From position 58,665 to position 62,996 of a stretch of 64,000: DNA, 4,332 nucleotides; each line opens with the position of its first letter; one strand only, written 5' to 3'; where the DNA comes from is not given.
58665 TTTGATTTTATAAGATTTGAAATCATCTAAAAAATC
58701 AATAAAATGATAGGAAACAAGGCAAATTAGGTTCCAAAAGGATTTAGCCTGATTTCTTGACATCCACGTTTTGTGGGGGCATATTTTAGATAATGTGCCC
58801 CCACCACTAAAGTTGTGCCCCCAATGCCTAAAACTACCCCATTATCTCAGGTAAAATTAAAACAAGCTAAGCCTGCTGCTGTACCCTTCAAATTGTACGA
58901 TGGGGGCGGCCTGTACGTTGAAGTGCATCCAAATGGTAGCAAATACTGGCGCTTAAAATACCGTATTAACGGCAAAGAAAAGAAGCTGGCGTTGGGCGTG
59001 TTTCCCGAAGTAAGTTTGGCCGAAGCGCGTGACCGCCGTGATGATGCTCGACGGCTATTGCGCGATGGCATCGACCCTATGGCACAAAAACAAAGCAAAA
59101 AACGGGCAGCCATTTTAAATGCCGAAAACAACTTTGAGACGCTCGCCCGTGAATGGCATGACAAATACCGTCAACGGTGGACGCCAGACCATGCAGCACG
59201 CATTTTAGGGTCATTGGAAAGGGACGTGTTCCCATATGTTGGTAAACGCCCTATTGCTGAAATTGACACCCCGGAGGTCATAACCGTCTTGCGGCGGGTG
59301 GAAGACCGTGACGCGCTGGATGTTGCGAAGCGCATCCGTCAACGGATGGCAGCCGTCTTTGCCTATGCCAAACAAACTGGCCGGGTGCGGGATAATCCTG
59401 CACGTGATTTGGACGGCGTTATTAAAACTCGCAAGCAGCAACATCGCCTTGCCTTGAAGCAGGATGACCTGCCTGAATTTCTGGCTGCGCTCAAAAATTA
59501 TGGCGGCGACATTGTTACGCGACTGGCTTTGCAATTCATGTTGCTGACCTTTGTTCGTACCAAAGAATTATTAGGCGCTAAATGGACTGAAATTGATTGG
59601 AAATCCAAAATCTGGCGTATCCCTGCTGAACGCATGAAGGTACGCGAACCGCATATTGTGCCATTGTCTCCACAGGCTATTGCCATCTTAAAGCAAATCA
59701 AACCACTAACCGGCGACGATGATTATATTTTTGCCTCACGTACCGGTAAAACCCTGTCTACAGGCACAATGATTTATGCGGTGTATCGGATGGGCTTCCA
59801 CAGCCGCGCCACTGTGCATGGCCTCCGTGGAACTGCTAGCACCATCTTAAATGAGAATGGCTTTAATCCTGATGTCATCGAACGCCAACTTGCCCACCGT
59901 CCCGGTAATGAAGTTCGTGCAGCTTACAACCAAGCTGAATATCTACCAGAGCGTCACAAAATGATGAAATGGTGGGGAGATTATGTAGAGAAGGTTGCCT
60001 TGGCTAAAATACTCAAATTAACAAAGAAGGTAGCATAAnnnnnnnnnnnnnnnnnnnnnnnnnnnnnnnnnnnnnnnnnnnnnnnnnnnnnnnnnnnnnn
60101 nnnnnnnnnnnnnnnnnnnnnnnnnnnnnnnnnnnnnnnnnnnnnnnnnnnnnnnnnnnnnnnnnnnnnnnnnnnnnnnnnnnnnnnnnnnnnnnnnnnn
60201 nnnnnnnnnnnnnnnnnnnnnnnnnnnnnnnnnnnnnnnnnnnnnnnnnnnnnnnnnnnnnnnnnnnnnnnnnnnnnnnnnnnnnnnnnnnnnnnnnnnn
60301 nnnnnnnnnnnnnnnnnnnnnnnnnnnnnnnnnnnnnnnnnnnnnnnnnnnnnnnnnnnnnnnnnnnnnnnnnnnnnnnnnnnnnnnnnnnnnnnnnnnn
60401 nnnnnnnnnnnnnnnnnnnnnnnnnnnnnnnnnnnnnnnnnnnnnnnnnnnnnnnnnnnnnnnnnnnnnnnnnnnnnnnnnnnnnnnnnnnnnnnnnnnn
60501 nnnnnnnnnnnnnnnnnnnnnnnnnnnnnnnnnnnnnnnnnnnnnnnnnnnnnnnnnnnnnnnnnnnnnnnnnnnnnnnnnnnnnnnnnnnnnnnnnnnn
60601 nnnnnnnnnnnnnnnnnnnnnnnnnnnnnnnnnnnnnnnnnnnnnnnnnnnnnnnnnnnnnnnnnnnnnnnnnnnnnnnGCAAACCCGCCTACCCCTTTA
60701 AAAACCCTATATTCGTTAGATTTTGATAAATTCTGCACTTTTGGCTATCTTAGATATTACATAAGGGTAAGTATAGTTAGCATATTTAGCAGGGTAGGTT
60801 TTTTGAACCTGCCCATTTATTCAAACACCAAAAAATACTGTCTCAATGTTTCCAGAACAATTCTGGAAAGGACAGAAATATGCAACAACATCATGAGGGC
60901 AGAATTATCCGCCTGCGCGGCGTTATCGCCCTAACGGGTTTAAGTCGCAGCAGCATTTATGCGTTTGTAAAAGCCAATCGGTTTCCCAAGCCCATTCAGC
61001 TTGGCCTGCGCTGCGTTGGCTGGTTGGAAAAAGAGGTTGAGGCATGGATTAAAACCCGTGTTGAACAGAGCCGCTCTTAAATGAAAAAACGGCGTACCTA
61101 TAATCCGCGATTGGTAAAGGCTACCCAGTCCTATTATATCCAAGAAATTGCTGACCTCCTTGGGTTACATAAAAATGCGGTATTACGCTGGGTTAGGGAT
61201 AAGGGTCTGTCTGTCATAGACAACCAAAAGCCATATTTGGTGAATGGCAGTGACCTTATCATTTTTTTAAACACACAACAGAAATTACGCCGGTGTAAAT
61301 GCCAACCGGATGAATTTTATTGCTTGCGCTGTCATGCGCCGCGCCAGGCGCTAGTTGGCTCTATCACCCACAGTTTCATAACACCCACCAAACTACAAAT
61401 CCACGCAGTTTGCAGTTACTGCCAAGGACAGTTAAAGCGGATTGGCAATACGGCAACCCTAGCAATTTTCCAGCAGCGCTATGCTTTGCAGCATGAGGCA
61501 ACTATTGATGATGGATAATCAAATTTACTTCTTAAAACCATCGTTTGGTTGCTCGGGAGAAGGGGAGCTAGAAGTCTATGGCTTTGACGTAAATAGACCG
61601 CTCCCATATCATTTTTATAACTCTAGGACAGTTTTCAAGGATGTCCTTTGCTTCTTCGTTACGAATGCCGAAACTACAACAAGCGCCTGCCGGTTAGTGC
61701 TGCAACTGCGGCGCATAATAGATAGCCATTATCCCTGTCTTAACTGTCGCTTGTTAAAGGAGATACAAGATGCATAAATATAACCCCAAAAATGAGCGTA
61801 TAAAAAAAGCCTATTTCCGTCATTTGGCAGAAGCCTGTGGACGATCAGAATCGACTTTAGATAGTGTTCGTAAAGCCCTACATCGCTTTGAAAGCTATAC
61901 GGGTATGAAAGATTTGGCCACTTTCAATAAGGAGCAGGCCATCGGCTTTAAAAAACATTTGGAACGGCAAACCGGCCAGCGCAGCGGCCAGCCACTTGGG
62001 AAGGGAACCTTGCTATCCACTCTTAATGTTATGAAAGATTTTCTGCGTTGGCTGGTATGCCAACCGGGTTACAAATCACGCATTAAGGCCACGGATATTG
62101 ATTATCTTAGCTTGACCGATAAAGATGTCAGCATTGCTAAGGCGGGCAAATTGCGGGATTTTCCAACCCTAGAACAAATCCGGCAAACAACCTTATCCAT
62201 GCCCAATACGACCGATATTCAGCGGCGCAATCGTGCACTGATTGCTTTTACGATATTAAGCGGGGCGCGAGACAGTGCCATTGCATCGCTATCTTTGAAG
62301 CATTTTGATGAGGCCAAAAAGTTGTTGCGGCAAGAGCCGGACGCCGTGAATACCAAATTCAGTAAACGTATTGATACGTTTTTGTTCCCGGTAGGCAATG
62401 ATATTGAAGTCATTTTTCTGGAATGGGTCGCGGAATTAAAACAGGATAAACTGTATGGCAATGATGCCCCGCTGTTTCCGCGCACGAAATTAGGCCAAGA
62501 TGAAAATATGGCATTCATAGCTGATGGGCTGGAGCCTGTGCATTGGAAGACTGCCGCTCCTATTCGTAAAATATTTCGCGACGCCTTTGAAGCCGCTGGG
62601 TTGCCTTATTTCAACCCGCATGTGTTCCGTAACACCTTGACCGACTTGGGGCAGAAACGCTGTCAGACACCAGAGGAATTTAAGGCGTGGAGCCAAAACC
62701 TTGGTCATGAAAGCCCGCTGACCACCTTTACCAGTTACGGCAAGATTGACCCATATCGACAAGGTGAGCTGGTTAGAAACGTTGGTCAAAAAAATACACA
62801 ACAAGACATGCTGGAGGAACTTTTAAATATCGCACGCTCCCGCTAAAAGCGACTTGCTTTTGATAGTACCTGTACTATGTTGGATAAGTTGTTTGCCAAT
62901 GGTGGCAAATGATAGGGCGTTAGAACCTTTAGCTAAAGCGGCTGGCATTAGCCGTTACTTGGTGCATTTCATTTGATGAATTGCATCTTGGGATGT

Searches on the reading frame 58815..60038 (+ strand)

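Call 8: search_protein_families(library=pfam, proteins=[window:58815-60038:+], max_evalue=0.001)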
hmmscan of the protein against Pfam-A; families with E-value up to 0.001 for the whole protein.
window:58815-60038:+ (407 aa): 3 families
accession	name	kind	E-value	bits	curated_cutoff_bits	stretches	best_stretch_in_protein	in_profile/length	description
PF22022.2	Phage_int_M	-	2.1e-34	118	27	1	107-201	1-95/96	Phage integrase central domain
PF13356.12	Arm-DNA-bind_3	-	6.7e-28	97.1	27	1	10-94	1-82/83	Arm DNA-binding domain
PF00589.27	Phage_integrase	-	2.9e-26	92.7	27.1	1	214-375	3-169/172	Phage integrase family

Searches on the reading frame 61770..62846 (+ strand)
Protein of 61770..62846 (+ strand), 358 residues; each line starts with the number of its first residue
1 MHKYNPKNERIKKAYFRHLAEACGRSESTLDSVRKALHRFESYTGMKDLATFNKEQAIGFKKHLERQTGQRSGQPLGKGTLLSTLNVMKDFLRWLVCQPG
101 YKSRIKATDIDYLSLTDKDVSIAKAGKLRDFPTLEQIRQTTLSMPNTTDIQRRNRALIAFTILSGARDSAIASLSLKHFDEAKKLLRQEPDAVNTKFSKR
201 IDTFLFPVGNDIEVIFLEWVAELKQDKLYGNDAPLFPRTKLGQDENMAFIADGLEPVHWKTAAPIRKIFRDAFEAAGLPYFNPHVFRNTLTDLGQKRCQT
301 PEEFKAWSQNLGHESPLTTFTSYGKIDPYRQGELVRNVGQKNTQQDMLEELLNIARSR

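Call 8: search_protein_families(library=pfam, proteins=[window:61770-62846:+], max_evalue=0.001)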
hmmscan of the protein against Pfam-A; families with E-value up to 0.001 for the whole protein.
window:61770-62846:+ (358 aa): 1 family
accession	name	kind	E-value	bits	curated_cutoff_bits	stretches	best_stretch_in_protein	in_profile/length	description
PF02899.23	Phage_int_SAM_1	-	0.00017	22.2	22.3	1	14-96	3-80/83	Phage integrase, N-terminal SAM-like domain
